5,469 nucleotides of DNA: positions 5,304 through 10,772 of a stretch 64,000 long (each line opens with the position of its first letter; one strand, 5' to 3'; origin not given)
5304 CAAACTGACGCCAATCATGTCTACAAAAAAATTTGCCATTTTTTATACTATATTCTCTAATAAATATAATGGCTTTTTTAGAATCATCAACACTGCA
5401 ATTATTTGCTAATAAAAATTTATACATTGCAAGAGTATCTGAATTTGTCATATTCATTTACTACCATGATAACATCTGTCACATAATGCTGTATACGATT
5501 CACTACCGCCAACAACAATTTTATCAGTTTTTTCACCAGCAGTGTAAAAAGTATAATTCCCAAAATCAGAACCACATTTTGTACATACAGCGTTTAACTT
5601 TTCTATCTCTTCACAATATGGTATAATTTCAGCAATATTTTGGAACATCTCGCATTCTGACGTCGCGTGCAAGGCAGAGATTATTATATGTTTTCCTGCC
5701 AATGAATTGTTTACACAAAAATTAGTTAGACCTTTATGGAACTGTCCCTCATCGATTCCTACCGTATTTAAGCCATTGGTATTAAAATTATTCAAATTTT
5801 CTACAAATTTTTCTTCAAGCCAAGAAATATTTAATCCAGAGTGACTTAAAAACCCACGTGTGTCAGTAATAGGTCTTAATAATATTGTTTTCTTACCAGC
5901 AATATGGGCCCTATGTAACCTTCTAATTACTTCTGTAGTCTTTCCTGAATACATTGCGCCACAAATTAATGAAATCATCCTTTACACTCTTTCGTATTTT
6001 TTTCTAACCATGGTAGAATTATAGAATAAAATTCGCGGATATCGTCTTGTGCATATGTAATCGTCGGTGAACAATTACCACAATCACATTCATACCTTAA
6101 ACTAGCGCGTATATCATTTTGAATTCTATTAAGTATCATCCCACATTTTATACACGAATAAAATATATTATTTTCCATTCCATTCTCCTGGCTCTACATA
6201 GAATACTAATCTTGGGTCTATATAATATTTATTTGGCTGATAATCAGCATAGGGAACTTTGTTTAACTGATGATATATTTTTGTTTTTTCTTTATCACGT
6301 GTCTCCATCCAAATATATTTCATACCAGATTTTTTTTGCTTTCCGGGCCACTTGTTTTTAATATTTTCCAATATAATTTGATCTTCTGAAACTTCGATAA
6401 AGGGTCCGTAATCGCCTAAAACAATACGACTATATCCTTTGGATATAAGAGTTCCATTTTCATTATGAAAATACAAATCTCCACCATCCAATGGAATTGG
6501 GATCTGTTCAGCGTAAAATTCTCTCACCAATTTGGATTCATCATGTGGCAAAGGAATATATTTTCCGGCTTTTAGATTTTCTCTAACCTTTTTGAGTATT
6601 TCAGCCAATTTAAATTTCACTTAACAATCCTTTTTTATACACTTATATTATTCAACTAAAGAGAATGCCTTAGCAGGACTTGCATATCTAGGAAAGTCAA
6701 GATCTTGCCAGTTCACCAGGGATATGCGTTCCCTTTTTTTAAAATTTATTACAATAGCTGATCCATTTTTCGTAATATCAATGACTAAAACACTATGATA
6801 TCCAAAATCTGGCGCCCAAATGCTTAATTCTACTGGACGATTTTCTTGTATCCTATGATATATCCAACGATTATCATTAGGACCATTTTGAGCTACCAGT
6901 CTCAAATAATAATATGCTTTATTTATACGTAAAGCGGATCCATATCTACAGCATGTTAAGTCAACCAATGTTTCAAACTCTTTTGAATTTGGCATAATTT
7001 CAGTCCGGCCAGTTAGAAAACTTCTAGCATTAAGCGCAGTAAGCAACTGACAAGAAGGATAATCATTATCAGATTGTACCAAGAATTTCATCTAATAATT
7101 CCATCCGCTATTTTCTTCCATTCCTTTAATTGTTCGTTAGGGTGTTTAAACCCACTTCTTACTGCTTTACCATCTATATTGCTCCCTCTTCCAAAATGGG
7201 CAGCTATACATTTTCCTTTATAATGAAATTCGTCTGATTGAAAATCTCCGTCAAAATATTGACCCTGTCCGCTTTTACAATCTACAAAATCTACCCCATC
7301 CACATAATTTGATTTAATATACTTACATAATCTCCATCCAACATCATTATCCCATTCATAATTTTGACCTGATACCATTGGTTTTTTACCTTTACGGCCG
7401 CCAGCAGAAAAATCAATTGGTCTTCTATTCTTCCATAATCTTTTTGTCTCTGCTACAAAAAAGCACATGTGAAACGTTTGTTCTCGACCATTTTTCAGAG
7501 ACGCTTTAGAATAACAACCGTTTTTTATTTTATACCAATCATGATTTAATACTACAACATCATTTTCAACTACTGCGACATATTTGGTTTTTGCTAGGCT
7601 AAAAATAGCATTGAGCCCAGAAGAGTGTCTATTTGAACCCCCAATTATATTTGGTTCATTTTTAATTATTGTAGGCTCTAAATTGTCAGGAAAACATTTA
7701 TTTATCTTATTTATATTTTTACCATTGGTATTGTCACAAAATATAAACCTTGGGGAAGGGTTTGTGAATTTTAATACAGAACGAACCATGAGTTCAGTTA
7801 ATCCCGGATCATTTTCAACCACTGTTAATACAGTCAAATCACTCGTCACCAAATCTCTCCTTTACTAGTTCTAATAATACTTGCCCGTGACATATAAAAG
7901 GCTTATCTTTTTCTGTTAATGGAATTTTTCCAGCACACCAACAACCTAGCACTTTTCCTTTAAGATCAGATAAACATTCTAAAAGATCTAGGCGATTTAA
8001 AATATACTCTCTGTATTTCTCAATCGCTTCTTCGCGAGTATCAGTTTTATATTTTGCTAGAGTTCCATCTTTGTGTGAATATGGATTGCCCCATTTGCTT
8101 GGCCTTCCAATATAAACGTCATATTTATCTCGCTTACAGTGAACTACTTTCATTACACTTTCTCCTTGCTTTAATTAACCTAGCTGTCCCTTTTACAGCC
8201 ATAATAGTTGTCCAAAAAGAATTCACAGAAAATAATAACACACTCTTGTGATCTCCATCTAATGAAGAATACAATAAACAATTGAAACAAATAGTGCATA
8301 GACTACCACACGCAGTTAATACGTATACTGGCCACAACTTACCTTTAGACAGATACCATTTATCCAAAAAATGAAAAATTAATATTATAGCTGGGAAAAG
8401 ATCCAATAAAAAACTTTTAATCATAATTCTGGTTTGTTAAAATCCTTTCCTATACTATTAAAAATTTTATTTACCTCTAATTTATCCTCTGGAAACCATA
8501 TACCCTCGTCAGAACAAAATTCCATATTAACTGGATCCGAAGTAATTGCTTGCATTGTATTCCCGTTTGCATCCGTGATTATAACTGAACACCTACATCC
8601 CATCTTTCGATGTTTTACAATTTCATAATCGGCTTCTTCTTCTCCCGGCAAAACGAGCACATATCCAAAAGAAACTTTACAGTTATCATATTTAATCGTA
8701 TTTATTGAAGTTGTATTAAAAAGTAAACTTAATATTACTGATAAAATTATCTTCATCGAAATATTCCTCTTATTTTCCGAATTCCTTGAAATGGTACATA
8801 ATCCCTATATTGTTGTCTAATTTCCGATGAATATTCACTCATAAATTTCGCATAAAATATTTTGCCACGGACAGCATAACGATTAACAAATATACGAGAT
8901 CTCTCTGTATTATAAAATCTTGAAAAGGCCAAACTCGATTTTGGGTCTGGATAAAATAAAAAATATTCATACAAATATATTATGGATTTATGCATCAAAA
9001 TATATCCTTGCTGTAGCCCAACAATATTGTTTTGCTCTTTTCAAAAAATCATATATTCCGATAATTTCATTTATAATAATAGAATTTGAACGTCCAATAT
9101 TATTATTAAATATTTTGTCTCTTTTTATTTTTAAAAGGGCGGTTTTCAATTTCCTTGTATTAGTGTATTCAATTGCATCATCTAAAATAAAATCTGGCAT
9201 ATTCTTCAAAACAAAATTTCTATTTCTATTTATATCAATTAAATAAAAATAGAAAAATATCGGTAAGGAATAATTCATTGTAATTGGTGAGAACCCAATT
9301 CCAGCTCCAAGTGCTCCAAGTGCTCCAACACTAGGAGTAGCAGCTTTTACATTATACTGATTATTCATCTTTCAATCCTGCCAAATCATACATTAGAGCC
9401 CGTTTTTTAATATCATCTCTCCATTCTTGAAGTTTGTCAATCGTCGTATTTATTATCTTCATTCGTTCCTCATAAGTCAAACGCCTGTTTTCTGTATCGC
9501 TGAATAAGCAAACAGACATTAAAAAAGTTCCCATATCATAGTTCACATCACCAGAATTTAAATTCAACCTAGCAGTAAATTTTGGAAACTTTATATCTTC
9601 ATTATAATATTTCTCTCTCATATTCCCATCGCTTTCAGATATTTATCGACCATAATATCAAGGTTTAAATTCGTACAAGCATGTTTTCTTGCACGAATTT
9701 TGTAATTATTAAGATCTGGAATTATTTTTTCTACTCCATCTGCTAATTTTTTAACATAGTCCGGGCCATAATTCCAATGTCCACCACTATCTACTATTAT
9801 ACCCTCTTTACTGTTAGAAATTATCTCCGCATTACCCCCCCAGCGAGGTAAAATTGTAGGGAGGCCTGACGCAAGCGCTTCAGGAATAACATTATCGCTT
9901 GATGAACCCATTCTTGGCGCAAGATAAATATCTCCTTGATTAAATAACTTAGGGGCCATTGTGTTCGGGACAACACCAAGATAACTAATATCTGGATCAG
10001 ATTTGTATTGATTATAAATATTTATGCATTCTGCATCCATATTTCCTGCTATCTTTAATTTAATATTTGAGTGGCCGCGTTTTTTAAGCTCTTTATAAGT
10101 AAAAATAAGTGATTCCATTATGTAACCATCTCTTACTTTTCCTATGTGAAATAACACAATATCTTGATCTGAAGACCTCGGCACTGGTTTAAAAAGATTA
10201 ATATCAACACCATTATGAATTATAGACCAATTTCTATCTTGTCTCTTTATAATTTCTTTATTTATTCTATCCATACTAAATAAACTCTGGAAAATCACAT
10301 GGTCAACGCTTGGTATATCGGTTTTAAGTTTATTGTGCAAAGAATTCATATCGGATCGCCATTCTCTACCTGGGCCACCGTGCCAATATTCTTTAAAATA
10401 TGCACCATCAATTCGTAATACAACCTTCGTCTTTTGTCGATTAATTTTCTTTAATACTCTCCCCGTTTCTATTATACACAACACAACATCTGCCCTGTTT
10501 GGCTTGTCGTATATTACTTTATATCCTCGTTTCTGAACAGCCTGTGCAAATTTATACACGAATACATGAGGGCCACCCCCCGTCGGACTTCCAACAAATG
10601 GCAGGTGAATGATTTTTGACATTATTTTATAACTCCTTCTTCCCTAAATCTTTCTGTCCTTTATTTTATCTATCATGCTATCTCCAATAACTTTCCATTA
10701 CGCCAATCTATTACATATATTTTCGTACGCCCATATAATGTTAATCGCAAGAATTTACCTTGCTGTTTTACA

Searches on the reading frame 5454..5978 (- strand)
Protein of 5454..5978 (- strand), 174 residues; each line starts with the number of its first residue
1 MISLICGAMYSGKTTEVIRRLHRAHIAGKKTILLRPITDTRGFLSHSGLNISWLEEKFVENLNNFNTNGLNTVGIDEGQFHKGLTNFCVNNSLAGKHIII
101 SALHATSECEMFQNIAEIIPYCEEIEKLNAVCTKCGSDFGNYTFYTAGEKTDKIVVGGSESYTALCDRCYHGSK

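Call 10: search_protein_families(library=pfam, proteins=[window:5454-5978:-], max_evalue=0.001)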
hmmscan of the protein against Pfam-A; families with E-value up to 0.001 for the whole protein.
window:5454-5978:- (174 aa): 1 family
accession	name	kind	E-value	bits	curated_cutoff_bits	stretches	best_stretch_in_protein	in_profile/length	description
PF00265.24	TK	-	2.4e-38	132.2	20.6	1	2-170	3-176/176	Thymidine kinase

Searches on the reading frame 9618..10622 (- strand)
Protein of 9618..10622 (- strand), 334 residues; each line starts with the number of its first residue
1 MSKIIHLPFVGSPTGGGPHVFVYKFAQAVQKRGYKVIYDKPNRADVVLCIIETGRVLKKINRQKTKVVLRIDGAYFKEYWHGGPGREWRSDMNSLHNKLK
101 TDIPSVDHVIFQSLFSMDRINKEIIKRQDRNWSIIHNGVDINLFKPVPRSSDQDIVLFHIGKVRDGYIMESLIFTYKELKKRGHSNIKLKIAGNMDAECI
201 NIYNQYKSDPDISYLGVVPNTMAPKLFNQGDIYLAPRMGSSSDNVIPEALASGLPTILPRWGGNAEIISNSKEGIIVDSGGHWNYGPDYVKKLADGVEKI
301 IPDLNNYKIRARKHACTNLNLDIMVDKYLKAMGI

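Call 9: search_protein_families(library=pfam, proteins=[window:9618-10622:-], max_evalue=0.001)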
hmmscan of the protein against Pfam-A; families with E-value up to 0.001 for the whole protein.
window:9618-10622:- (334 aa): 3 families
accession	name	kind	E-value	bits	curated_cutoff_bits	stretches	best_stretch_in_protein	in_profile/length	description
PF13692.12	Glyco_trans_1_4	-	6e-13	49.7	27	1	169-299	17-138/142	Glycosyl transferases group 1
PF00534.26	Glycos_transf_1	-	8.6e-11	42.1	26.4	1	146-282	7-144/172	Glycosyl transferases group 1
PF13524.12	Glyco_trans_1_2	-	0.00023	21.6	25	1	182-280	12-101/144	Glycosyl transferase-like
